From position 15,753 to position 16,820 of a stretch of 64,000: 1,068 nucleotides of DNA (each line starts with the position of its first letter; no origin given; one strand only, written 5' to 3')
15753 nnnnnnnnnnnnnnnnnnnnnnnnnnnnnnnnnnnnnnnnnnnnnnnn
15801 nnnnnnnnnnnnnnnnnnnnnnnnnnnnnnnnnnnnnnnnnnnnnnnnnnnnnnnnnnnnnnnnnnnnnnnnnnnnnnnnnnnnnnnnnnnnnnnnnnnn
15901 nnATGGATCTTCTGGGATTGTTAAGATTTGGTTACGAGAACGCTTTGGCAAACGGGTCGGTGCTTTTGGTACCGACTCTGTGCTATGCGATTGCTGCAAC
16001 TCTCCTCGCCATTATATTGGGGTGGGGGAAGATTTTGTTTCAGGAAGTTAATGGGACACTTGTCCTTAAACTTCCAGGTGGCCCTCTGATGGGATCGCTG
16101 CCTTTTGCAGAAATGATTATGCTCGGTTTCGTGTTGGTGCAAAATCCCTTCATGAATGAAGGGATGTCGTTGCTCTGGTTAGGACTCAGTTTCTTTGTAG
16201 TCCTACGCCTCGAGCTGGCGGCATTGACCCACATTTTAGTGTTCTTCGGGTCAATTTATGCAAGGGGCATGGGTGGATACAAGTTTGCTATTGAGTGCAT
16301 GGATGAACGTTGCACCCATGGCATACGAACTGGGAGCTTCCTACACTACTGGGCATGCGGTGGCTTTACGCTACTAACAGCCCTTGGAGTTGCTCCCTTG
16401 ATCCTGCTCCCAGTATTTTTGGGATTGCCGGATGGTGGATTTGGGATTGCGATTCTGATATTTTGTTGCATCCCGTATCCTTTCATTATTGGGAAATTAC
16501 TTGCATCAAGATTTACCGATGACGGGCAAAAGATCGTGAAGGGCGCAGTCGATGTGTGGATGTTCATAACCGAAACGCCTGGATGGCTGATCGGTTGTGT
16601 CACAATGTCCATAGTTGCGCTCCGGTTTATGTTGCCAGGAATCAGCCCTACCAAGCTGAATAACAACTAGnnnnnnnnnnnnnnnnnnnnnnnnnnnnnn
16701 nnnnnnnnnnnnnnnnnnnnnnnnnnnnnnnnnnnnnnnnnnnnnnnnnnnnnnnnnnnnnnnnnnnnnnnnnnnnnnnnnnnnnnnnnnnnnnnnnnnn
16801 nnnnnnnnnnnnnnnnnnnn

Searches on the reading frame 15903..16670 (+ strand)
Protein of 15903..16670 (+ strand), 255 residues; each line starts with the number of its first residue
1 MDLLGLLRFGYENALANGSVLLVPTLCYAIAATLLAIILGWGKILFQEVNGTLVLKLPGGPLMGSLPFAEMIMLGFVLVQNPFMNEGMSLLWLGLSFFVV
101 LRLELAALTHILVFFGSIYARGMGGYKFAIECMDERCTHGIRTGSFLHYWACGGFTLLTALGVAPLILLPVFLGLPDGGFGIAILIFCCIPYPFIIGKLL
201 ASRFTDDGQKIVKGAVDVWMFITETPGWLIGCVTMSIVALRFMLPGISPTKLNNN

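Call 7: search_protein_families(library=pfam, proteins=[window:15903-16670:+], max_evalue=0.1)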
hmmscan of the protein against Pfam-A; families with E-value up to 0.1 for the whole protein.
window:15903-16670:+ (255 aa): 0 families

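Call 10: find_homologous_proteins(query=window:15903-16670:+)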
Query window:15903-16670:+ (255 aa): 6 proteins with E <= 0.001 among 3203 candidates.
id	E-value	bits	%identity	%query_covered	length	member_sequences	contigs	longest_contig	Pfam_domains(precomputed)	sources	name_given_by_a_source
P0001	2.7e-164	563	100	100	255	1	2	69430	-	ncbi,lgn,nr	ncbi:hypothetical protein KA111_02010 [Candidatus Woesebacteria bacterium]|nr:hypothetical protein [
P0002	9.0e-66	240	48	99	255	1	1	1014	-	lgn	-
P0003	6.9e-64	234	49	98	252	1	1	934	-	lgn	-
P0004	1.5e-62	230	50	93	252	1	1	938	-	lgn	-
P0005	4.3e-60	222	49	93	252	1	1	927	-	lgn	-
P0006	1.3e-55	207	44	97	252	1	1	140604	-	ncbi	-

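Call 12: find_encoding_contigs(protein=P0006, flank=5000)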
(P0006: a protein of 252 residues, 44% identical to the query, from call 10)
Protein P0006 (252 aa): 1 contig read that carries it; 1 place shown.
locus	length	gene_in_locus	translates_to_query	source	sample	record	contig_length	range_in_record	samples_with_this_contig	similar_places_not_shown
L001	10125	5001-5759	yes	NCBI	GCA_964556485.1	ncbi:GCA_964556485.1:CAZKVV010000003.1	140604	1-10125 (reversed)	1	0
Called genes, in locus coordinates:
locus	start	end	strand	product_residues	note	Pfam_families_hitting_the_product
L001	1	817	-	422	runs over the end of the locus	PF00162:PGK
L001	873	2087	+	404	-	PF00575:S1 (weak), PF23459:S1_RRP5 (faint), PF00575:S1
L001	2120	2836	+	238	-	-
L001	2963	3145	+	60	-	-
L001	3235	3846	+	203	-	-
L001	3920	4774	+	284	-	-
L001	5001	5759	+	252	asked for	-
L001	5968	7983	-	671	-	-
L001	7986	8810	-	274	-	-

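Call 13: find_encoding_contigs(protein=P0002, flank=5000)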
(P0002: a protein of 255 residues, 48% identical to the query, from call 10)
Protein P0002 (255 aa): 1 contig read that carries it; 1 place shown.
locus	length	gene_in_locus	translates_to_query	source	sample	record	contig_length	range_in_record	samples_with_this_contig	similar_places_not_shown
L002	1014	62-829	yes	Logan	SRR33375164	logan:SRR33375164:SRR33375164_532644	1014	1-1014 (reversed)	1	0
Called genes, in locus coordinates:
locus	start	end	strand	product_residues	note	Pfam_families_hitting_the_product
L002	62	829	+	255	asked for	-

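Call 14: find_encoding_contigs(protein=P0001, flank=5000)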
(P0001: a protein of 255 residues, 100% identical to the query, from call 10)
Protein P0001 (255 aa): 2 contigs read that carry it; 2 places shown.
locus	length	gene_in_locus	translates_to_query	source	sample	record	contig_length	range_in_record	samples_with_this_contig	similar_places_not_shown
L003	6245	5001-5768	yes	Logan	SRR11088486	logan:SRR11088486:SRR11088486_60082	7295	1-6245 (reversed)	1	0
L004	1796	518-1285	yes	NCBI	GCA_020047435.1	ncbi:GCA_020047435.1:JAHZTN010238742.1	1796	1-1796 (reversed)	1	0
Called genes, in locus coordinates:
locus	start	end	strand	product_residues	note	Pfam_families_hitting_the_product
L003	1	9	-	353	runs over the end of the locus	?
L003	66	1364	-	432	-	PF00162:PGK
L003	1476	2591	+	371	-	PF23459:S1_RRP5 (faint), PF21543:CvfB_2nd (faint), PF18614:RNase_II_C_S1 (faint), PF00575:S1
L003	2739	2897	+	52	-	-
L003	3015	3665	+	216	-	-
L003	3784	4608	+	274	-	-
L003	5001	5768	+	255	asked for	-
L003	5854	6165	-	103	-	-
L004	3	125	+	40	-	?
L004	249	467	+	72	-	-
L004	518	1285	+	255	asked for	-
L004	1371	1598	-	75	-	-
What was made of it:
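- A gene caller annotated the 72-aa ORF in L004 (call 14).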

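Call 19: find_encoding_contigs(protein=P0003, flank=5000)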
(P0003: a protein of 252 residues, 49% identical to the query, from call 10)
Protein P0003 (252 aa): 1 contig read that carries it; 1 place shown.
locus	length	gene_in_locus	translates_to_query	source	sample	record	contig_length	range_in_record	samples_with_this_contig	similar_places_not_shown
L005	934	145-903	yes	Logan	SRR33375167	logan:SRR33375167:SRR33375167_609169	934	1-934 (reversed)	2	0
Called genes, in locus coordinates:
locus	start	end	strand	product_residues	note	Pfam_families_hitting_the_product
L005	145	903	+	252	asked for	-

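Call 20: find_encoding_contigs(protein=P0004, flank=5000)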
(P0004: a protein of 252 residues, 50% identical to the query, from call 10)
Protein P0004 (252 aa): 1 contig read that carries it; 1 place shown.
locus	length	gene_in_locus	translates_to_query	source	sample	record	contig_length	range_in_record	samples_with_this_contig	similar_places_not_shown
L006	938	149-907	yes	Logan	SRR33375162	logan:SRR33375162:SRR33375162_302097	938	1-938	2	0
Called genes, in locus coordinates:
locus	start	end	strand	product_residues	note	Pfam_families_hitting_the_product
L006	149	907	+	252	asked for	-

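Call 21: find_encoding_contigs(protein=P0005, flank=5000)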
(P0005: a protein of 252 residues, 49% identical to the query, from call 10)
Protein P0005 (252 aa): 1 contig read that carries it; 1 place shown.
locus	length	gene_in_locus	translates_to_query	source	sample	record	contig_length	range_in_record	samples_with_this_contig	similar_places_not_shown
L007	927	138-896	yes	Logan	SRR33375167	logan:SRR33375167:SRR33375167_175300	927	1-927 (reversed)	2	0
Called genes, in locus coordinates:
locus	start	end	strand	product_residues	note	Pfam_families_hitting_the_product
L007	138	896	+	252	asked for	-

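Call 26: find_related_loci(query=A2, collection=genome_contigs, flank=3000)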
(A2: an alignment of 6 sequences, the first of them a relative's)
Query A2 (255 aa) in genome_contigs; peptide patterns used: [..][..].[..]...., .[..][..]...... (x = any residue, [..] = any of these).
17 stretches matched a pattern; 2 encode a relative of the query (tblastn E <= 1e-3); 2 distinct loci.
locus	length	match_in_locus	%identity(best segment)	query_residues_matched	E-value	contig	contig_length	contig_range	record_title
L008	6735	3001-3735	44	6-253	8e-62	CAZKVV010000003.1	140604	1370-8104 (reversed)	MAG TPA_asm: uncultured Pseudomonadales bacterium isolate SRP286056_co2_531 genome assembly, contig: NODE_91_length_1406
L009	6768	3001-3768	47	2-255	2e-67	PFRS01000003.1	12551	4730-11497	MAG: Candidatus Pacebacteria bacterium CG_4_9_14_0_2_um_filter_40_15 CG_4_9_14_0.2_um_filter_scaffold_2204_c, whole geno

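Call 28: find_related_loci(query=A2, collection=metagenome_contigs, flank=3000)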
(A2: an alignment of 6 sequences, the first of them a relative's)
Query A2 (255 aa) in metagenome_contigs; peptide patterns used: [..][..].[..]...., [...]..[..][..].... (x = any residue, [..] = any of these).
83 stretches matched a pattern, but none encodes a relative of the query by tblastn (E <= 1e-3).
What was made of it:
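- Tried and rejected: A protein-pattern scan of JGI metagenomes found no homologue (call 28).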

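Call 33: find_homologous_proteins(query=A3, max_evalue=0.01)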
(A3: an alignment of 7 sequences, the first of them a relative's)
Query A3 (7 sequences) (255 aa, profile of the alignment): 11 proteins with E <= 0.01 among 8000 candidates.
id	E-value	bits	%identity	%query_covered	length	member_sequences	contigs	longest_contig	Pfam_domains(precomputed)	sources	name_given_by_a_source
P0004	1.1e-123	430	50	93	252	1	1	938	-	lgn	-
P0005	2.0e-118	413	49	93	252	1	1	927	-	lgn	-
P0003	5.0e-118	411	49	98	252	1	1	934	-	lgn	-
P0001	3.0e-115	402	100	100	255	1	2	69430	-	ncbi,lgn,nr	ncbi:hypothetical protein KA111_02010 [Candidatus Woesebacteria bacterium]|nr:hypothetical protein [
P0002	2.2e-112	393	48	99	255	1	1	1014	-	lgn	-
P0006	2.5e-106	373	44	97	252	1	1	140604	-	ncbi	-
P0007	7.7e-101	355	45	100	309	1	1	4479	-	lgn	-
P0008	7.1e-100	352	54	94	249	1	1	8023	-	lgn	-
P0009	3.1e-99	350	45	100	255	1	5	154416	-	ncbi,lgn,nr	ncbi:MAG: hypothetical protein H6773_02245 [Pseudomonadales bacterium]|nr:hypothetical protein [Pseu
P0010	3.0e-82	294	46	98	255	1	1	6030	-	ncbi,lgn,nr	ncbi:hypothetical protein KC721_02535 [Candidatus Woesebacteria bacterium]|nr:hypothetical protein [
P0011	1.7e-62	229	38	97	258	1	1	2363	-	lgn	-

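Call 34: find_encoding_contigs(protein=P0007, flank=3000, max_places=3)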
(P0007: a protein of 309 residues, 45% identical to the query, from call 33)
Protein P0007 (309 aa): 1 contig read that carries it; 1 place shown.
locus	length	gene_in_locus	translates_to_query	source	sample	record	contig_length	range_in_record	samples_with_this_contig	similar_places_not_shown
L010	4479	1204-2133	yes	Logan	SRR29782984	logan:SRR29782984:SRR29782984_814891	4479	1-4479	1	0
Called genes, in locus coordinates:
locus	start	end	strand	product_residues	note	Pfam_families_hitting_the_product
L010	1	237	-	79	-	?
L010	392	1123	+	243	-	-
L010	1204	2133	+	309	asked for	-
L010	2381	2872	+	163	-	PF00571:CBS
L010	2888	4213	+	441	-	PF02040:ArsB, PF03600:CitMHS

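Call 35: find_encoding_contigs(protein=P0008, flank=3000, max_places=3)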
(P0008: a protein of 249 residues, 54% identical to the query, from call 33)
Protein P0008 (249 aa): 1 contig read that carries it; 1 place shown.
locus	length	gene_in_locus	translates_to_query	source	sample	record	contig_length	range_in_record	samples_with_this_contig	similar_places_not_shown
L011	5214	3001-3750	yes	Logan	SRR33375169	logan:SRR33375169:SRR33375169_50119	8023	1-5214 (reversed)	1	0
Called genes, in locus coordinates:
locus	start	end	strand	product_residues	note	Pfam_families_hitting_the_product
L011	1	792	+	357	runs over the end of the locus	PF00575:S1, PF23459:S1_RRP5 (faint), PF21543:CvfB_2nd (faint), PF18614:RNase_II_C_S1 (faint), PF00575:S1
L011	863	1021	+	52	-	-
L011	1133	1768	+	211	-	-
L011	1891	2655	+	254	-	-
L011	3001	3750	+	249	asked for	-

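Call 36: find_encoding_contigs(protein=P0009, flank=3000, max_places=3)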
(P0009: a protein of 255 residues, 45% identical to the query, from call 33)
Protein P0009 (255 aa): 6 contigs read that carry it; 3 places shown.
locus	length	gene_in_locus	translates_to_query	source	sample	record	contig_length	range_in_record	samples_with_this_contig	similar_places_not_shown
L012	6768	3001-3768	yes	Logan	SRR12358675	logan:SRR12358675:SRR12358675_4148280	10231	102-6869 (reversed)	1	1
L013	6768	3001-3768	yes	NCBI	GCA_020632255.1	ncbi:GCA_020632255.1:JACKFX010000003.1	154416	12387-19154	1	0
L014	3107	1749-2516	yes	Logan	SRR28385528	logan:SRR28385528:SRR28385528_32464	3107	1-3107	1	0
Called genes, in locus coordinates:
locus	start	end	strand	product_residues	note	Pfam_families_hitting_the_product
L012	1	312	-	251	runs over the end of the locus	PF03741:TerC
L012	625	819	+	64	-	-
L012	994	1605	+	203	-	-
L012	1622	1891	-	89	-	-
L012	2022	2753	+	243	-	-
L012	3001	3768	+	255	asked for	-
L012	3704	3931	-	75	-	-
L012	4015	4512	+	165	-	PF00571:CBS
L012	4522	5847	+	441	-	PF02040:ArsB, PF03600:CitMHS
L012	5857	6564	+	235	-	-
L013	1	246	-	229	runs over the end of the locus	PF03741:TerC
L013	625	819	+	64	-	-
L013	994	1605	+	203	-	-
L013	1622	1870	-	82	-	-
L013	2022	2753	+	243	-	-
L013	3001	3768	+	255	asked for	-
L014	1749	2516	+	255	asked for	-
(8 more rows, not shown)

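Call 37: find_encoding_contigs(protein=P0010, flank=3000, max_places=3)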
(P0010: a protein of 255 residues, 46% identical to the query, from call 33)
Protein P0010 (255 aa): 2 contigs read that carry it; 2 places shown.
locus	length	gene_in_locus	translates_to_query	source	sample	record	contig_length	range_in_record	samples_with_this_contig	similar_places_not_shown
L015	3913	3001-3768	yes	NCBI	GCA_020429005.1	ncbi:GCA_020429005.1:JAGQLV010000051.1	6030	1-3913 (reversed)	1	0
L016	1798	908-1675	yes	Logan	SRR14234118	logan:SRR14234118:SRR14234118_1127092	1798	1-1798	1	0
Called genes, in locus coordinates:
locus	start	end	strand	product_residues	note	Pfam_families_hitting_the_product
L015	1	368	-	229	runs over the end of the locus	PF03741:TerC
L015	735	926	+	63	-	-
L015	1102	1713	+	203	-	-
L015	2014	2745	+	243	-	-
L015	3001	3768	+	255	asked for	-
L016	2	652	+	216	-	?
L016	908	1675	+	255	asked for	-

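Call 38: find_encoding_contigs(protein=P0011, flank=3000, max_places=3)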
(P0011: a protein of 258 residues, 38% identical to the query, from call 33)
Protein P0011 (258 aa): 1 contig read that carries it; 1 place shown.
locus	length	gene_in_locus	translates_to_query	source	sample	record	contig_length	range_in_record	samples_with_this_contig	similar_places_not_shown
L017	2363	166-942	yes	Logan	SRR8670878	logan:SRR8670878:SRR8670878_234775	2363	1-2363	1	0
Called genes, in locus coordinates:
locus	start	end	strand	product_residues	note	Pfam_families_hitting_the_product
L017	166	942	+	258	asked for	-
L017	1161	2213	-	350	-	PF02661:Fic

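Call 47: predict_structure(alignment_id=A4)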
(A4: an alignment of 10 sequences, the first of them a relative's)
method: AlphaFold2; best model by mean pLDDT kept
length: 255 residues; sequences in the alignment: 10
mean_pLDDT: 88.3   pTM: 0.86
mean pLDDT of the five models: 88.3, 81.1, 76.3, 73.1, 72.5
residues with pLDDT >= 90: 142; 70-90: 97; 50-70: 13; < 50: 3
segments of 3 or more residues with pLDDT < 50: 253-255
pLDDT, mean of each block of 10 residues (from residue 1): 94 94 95 86 87 90 92 95 88 95 95 96 91 73 78 78 91 92 93 84 85 87 90 95 84 50
secondary structure, 60 per line:
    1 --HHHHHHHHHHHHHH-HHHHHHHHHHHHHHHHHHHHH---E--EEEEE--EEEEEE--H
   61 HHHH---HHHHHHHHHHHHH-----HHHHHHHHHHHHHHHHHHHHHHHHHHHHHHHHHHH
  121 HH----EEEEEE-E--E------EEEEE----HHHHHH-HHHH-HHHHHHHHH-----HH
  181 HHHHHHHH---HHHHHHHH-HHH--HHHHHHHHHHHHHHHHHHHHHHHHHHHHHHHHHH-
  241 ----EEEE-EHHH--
elements in order: H3-16 H18-38 E45-49 E52-57 H60-64 H68-80 H86-122 E127-132 E144-148 H153-158 H160-163 H165-173 H179-188 H192-199 H206-239 E245-248

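Call 51: fold_search(model_id=the predicted structure, library=pdb)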
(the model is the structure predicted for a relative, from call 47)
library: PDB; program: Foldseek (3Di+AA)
matches with E <= 10: 14; with E <= 0.001: 0
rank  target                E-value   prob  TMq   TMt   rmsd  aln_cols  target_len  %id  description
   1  5oge_D                3.2e+00  0.03  0.16  0.15  15.8       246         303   13  Crystal structure of a nucleotide sugar transporter (released 2017-11-22)
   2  5oge_G                3.8e+00  0.03  0.16  0.14  15.7       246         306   13  Crystal structure of a nucleotide sugar transporter (released 2017-11-22)
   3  5tsa                  5.7e+00  0.01  0.18  0.19  21.8       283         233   18  Crystal structure of the Zrt-/Irt-like protein from Bordetella bronchiseptica with bound Zn2+ (released 2017-09-20)
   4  7o6y_4                6.7e+00  0.01  0.13  0.08  16.7       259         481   13  Cryo-EM structure of respiratory complex I under turnover (released 2021-11-10)
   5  2wcd_A                7.4e+00  0.01  0.18  0.16  33.1       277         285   12  Crystal structure of the assembled cytolysin A pore (released 2009-05-05)
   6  8g07_a                8.3e+00  0.02  0.14  0.15  20.7       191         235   15  Cryo-EM structure of SQ31f-bound Mycobacterium smegmatis ATP synthase FO region (released 2023-02-15)
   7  6pgi                  8.3e+00  0.01  0.12  0.14  15.7       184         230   12  Asymmetric functions of a binuclear metal cluster within the transport pathway of the ZIP transition metal transporters (released 2019-12-11)
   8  7ts0_P                8.7e+00  0.01  0.15  0.14  21.0       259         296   10  Cryo-EM structure of corticotropin releasing factor receptor 2 bound to Urocortin 1 and coupled with heterotrimeric Go (released 2022-11-09)
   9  6mrt_A                8.7e+00  0.01  0.18  0.16  33.1       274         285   14  12-meric ClyA pore complex (released 2019-05-15)
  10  9iho_M                8.7e+00  0.01  0.13  0.08  16.5       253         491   11  Open state without NUQM and without flavoprotein (classification state 4) of Pichia pastoris mitochondrial complex I i (released 2025-10-15)
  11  6jx6_C                9.2e+00  0.01  0.12  0.16  17.1       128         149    9  Tetrameric form of Smac (released 2019-12-04)
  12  6hc2_S                9.2e+00  0.01  0.14  0.11  20.2       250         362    9  Crystal structure of NuMA/LGN hetero-hexamers (released 2019-05-29)
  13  2nq2_A                9.2e+00  0.01  0.11  0.10  18.8       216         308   14  An inward-facing conformation of a putative metal-chelate type ABC transporter. (released 2007-01-02)
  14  6g2j_N                9.7e+00  0.02  0.19  0.15  16.5       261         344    9  Mouse mitochondrial complex I in the active state (released 2018-06-06)
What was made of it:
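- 15903..16670 (+): Regulated gene: a 255-aa polytopic membrane protein with conserved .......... and HxWACGG motifs. The AlphaFold model is confident (pLDDT 88) but has no PDB fold match (calls 47, 51).
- Tried and rejected: Fold search of a confident model gave no match (calls 47, 51).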

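Call 70: search_protein_families(library=ncbifam, proteins=[window:15903-16670:+], max_evalue=0.1)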
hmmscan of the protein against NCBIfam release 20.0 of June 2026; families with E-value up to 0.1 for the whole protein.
window:15903-16670:+ (255 aa): 0 families
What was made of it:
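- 15903..16670 (+): No Pfam or NCBIfam hit (calls 7, 70).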

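Call 86: search_protein_representatives(alignment_id=A4)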
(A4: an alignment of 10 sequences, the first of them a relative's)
Query: 10 sequences, 250 profile positions. Proteins with E-value up to 0.001 (for the whole library): 20; up to 1e-10: 11; up to 1e-30: 4. The best 20 are listed.
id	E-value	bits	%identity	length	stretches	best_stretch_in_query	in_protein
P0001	5.5e-109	380.1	-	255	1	1-250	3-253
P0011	1.1e-92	326.7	-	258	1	2-250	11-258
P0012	6.4e-86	304.5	-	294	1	3-250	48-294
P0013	1.7e-33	132.8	-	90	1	122-206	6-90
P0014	4.5e-22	95.4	-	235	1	1-89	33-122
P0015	8.7e-20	87.9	-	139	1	3-103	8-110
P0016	2.3e-15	73.4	-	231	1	16-197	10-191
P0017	9.1e-13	64.9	-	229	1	18-234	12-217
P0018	9.3e-12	61.6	-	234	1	20-198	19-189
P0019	2.4e-11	60.2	-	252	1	10-229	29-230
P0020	6.4e-11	58.9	-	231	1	19-197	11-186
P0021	2.3e-10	57.0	-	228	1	13-230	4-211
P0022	1.0e-09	55.0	-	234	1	20-230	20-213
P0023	1.8e-09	54.1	-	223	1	20-232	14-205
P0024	6.5e-09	52.3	-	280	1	17-229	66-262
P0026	7.8e-08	48.8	-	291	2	41-231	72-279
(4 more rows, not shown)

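Call 87: search_protein_families(library=pfam, proteins=[P0016, P0017, P0018, P0019, P0020, P0021, P0022, P0024, P0026, P0012], max_evalue=0.01)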
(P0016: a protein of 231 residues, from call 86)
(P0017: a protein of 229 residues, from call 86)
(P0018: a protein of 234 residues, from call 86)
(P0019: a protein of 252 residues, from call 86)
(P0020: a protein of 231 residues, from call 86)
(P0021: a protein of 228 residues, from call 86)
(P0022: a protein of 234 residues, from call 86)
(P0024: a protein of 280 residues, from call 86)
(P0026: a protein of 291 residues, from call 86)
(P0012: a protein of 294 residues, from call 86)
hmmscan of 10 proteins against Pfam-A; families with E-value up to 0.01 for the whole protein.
P0016 (231 aa): 0 families

P0017 (229 aa): 0 families

P0018 (234 aa): 0 families

P0019 (252 aa): 0 families

P0020 (231 aa): 0 families

P0021 (228 aa): 0 families

P0022 (234 aa): 0 families

P0024 (280 aa): 0 families

P0026 (291 aa): 0 families

P0012 (294 aa): 0 families
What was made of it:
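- Tried and rejected: Distant relatives have no Pfam domain (call 87).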

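Call 89: find_encoding_contigs(protein=P0012, flank=3000, max_places=3)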
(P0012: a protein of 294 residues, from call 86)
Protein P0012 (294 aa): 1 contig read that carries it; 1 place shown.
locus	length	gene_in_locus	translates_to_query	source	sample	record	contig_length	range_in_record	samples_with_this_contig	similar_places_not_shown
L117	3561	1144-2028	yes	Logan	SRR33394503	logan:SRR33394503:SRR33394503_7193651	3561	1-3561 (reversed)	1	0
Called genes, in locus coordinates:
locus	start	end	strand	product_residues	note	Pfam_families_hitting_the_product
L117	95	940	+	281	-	-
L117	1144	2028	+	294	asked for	-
